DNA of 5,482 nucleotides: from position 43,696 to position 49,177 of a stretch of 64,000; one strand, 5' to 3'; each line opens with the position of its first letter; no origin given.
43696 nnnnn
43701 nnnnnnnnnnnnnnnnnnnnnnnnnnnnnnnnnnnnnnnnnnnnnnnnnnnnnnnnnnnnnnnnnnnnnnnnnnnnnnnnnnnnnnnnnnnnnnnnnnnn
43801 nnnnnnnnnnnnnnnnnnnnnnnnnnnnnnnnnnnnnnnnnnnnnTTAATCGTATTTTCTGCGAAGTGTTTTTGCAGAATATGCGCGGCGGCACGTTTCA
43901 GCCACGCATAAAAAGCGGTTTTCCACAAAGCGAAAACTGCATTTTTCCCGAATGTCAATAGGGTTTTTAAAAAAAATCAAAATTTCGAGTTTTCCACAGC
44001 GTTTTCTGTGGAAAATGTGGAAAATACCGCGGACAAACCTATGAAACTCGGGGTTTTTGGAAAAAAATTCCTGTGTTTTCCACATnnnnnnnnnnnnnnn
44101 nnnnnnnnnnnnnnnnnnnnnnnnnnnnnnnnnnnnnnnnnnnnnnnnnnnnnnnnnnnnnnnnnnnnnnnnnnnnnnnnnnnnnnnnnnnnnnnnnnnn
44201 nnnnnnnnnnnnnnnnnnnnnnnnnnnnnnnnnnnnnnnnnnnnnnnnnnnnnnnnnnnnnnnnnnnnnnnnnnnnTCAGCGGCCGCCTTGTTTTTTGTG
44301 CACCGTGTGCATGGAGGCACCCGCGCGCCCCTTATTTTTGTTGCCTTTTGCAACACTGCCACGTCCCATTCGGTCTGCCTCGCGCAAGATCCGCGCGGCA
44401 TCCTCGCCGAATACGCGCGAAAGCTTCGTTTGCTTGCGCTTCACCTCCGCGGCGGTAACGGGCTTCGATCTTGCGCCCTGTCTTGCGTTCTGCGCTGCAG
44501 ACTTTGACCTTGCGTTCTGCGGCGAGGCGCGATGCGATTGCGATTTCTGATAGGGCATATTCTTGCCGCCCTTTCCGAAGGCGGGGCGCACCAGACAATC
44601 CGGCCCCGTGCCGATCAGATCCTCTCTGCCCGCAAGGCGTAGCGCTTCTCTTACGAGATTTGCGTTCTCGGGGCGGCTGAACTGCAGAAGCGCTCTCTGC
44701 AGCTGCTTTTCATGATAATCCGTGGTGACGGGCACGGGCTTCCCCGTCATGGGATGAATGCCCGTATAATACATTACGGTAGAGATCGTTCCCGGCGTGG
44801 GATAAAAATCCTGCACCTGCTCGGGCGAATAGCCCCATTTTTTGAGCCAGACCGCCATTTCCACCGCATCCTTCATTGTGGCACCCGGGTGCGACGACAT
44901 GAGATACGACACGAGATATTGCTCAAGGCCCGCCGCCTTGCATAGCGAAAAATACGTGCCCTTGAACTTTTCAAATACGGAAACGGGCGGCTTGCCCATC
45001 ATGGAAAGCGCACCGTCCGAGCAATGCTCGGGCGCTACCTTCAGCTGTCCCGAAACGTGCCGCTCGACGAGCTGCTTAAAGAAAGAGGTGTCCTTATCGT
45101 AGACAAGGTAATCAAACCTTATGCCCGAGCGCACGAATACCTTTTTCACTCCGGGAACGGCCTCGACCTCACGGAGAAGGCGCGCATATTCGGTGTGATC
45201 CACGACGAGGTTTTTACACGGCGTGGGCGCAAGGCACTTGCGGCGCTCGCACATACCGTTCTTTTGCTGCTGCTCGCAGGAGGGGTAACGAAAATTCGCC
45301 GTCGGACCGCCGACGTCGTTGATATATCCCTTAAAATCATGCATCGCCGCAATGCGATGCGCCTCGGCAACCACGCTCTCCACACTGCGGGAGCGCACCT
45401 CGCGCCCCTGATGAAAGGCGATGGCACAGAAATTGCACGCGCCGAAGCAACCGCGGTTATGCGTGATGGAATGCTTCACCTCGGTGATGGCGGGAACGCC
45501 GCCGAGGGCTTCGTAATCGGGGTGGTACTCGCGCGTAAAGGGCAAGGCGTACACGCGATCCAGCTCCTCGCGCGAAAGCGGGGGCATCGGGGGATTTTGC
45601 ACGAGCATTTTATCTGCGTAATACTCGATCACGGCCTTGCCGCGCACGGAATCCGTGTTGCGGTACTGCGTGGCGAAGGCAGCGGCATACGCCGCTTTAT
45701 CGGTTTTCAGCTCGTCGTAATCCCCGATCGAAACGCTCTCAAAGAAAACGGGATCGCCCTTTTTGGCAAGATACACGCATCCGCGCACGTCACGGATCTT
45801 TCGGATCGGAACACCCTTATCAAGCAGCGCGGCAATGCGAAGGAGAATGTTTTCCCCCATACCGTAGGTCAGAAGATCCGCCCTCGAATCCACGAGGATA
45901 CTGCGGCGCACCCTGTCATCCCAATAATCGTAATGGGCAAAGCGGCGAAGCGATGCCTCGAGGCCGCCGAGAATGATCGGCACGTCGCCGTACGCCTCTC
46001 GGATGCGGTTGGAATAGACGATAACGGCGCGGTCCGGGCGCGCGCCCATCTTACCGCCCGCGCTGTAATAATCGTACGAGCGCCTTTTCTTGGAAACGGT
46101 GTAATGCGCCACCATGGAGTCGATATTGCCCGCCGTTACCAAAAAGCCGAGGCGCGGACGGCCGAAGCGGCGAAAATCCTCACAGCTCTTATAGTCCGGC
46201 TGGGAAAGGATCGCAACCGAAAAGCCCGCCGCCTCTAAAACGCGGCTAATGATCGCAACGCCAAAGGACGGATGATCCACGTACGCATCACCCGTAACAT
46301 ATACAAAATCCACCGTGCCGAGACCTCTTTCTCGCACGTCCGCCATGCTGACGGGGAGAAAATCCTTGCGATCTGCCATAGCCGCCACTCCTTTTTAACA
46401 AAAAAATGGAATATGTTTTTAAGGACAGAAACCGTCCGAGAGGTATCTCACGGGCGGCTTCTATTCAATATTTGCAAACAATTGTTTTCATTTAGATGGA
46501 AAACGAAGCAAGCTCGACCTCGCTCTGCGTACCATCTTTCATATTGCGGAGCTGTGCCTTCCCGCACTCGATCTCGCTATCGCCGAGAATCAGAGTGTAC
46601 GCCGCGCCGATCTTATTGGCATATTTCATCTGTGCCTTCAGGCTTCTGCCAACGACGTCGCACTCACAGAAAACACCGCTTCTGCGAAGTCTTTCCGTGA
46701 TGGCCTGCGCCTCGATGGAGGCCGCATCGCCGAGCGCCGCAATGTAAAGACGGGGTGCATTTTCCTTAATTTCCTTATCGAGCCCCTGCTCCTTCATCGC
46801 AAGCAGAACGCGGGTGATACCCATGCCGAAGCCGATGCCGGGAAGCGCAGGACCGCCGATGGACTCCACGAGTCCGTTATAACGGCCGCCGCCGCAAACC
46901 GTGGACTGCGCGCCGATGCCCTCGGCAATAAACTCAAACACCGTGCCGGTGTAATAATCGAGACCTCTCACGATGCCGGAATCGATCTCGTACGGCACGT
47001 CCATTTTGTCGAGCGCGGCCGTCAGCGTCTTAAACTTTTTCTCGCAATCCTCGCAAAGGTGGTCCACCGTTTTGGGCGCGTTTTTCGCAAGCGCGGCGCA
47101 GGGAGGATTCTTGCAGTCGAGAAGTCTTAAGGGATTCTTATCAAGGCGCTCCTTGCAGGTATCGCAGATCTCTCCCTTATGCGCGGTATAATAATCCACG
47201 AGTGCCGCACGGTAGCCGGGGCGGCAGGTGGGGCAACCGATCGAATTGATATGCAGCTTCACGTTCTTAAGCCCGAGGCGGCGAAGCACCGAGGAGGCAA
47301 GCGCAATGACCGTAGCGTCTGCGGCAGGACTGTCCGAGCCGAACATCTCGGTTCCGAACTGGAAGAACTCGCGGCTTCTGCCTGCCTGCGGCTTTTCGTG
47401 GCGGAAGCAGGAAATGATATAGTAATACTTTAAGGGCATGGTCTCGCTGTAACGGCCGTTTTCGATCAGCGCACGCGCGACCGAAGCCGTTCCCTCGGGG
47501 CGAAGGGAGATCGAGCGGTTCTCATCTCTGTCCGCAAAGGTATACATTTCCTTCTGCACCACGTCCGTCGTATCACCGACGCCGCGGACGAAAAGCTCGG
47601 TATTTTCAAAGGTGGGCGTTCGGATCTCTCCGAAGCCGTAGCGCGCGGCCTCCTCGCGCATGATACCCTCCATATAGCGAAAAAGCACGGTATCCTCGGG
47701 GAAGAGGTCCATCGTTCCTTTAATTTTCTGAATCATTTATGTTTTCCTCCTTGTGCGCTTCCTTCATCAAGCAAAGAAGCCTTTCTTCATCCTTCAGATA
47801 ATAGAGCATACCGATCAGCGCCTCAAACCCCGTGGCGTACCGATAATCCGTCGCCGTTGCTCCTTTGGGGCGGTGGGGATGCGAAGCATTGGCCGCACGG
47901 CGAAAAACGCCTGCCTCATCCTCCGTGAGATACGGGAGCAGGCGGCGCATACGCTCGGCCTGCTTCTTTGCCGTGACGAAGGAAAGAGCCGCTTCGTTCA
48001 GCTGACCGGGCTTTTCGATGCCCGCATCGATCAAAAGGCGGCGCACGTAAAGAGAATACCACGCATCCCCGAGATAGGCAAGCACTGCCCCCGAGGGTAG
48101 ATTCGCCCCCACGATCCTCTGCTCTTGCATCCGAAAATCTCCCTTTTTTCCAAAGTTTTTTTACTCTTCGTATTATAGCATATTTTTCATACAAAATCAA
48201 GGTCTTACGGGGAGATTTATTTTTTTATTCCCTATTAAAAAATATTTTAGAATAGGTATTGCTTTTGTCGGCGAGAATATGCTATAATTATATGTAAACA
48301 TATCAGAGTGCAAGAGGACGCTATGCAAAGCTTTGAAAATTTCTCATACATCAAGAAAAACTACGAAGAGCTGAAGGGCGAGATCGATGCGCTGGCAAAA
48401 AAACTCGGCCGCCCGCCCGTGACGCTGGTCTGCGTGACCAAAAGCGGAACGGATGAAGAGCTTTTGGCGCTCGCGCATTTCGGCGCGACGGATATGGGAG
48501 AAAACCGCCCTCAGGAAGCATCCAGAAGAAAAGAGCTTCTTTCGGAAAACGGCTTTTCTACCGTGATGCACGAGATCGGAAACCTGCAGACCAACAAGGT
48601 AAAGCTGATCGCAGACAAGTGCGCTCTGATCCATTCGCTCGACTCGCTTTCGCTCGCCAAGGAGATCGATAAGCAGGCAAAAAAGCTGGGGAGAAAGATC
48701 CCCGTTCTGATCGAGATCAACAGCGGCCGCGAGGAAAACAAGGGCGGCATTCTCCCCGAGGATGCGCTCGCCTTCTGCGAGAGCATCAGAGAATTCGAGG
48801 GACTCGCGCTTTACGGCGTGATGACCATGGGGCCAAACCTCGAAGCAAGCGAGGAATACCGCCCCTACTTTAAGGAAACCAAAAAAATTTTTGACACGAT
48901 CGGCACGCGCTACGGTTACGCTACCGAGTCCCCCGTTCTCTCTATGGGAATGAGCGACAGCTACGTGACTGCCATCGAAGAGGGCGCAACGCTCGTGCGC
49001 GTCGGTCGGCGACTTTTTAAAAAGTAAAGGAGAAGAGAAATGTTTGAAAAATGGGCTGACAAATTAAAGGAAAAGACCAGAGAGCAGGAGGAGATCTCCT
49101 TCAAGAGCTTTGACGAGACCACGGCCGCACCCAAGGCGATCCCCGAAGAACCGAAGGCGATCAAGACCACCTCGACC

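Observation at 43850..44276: Dense, modular DnaA-box cluster between ygiQ and pcrA with no dnaA nearby: candidate origin, DnaA-titration site or DnaA-controlled promoter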

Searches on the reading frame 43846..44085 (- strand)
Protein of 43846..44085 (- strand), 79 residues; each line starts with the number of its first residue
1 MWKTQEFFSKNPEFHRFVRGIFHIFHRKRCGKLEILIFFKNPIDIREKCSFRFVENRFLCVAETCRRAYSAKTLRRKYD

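Call 10: search_protein_families(library=pfam, proteins=[window:43846-44085:-])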
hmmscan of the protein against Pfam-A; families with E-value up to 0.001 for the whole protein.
window:43846-44085:- (79 aa): 0 families

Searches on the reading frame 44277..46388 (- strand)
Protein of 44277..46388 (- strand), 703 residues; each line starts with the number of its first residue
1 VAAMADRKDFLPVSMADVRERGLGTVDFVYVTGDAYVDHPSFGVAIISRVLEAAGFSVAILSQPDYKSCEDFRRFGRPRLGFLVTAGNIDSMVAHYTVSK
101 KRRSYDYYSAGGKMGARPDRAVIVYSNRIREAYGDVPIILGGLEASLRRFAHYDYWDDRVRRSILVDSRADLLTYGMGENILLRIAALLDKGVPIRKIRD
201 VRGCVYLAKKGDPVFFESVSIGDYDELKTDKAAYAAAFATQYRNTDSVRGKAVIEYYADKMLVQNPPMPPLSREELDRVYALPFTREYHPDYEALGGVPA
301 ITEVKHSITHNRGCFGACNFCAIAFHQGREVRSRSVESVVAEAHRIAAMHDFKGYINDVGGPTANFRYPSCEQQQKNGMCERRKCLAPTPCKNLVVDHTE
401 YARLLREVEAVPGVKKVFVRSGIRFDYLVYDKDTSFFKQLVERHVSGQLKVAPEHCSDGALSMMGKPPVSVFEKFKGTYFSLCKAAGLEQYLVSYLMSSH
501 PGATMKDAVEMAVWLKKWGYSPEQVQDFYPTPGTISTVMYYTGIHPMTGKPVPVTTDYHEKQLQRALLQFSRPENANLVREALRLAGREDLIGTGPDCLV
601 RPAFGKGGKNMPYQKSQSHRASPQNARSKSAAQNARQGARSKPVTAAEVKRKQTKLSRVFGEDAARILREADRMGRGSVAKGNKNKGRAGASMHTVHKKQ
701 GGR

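Call 7: search_protein_families(library=ncbifam, proteins=[window:44277-46388:-])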
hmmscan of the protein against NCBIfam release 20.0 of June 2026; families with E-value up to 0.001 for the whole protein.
window:44277-46388:- (703 aa): 6 families
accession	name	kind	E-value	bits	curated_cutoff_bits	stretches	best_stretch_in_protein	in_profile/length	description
TIGR03904.1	SAM_YgiQ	equivalog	7.1e-248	823.7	462.35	1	10-569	1-558/558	YgiQ family radical SAM protein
TIGR04014.1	B12_SAM_MJ_0865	equivalog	5.3e-08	32.1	360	1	308-348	163-203/434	methyl-coenzyme M reductase glutamine C-methyltransferase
TIGR04013.1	B12_SAM_MJ_1487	hypoth_equivalog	6.7e-06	25.2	251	1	302-348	148-194/382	TIGR04013 family B12-binding domain/radical SAM domain-containing protein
TIGR00089.1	TIGR00089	subfamily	2.8e-05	23.1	251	1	303-347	138-181/429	MiaB/RimO family radical SAM methylthiotransferase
TIGR04072.2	rSAM_ladder_B12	equivalog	0.00027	19.7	360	1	307-351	182-226/443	lipid biosynthesis B12-binding/radical SAM protein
TIGR01579.1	MiaB-like-C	equivalog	0.0003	20.2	357.05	0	304-347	139-181/416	tRNA (N(6)-L-threonylcarbamoyladenosine(37)-C(2))-methylthiotransferase MtaB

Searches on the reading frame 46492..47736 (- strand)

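Call 7: search_protein_families(library=ncbifam, proteins=[window:46492-47736:-])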
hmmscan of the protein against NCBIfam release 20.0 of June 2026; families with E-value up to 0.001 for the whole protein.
window:46492-47736:- (414 aa): 28 families (the best 25 are shown)
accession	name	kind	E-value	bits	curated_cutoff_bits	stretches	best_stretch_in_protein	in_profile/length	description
TIGR00442.1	hisS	equivalog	6.1e-149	496.4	286.75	1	3-408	1-405/406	histidine--tRNA ligase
TIGR00443.1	hisZ_biosyn_reg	equivalog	4.7e-53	180.3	271.65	1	10-315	2-313/314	ATP phosphoribosyltransferase regulatory subunit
NF009085.0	PRK12420.1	equivalog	9.9e-49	166.8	540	2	223-411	234-421/426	histidine--tRNA ligase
NF008942.0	PRK12292.2-5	equivalog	3.6e-48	164.2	643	2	6-166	13-169/434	ATP phosphoribosyltransferase regulatory subunit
NF008940.0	PRK12292.2-3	equivalog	4.4e-38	131.1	450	1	5-376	6-383/404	ATP phosphoribosyltransferase regulatory subunit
NF008941.0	PRK12292.2-4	equivalog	5.5e-38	130.9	447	2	1-167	6-166/393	ATP phosphoribosyltransferase regulatory subunit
NF008936.0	PRK12292.1-3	equivalog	1.1e-29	103.5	492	2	7-163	10-161/406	ATP phosphoribosyltransferase regulatory subunit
NF008953.0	PRK12295.1-6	equivalog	2.6e-28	99.1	384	2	28-166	21-151/384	ATP phosphoribosyltransferase regulatory subunit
NF008945.0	PRK12292.3-3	equivalog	2.2e-23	83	409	2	13-158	3-146/368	ATP phosphoribosyltransferase regulatory subunit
NF008938.0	PRK12292.1-6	equivalog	1.4e-21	76.9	833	2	6-164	10-161/420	ATP phosphoribosyltransferase regulatory subunit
NF008950.0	PRK12295.1-3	equivalog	8.9e-19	68.1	492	2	249-311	314-375/387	ATP phosphoribosyltransferase regulatory subunit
NF008951.0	PRK12295.1-4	equivalog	1e-18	67.4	364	2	215-312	273-368/374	ATP phosphoribosyltransferase regulatory subunit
NF009086.0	PRK12421.1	equivalog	1.9e-18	66.6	318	1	30-330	35-333/389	ATP phosphoribosyltransferase regulatory subunit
NF008952.0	PRK12295.1-5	equivalog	6e-17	61.9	360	2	75-160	59-141/363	ATP phosphoribosyltransferase regulatory subunit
NF008939.0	PRK12292.2-1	equivalog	5.9e-16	58.2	335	1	3-321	4-329/391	ATP phosphoribosyltransferase regulatory subunit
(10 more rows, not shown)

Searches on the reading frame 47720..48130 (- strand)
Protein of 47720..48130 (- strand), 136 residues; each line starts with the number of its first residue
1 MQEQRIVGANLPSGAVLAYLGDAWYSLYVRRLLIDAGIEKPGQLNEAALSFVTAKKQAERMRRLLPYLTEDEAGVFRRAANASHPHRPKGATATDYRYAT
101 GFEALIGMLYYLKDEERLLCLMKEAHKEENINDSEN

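Call 7: search_protein_families(library=ncbifam, proteins=[window:47720-48130:-])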
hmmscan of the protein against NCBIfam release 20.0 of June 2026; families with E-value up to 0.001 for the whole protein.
window:47720-48130:- (136 aa): 0 families

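Call 10: search_protein_families(library=pfam, proteins=[window:47720-48130:-])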
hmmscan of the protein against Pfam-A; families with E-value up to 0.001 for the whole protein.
window:47720-48130:- (136 aa): 1 family
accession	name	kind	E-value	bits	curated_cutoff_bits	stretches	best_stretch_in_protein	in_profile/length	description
PF00636.31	Ribonuclease_3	-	2.8e-19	70.2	27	1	16-111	2-99/102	Ribonuclease III domain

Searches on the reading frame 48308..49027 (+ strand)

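Call 7: search_protein_families(library=ncbifam, proteins=[window:48308-49027:+])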
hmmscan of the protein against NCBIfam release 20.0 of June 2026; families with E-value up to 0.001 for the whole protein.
window:48308-49027:+ (239 aa): 1 family
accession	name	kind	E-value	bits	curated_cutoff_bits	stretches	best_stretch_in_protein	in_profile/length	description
TIGR00044.1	TIGR00044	hypoth_equivalog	5.2e-44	150.5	106.25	1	15-238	4-227/229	YggS family pyridoxal phosphate-dependent enzyme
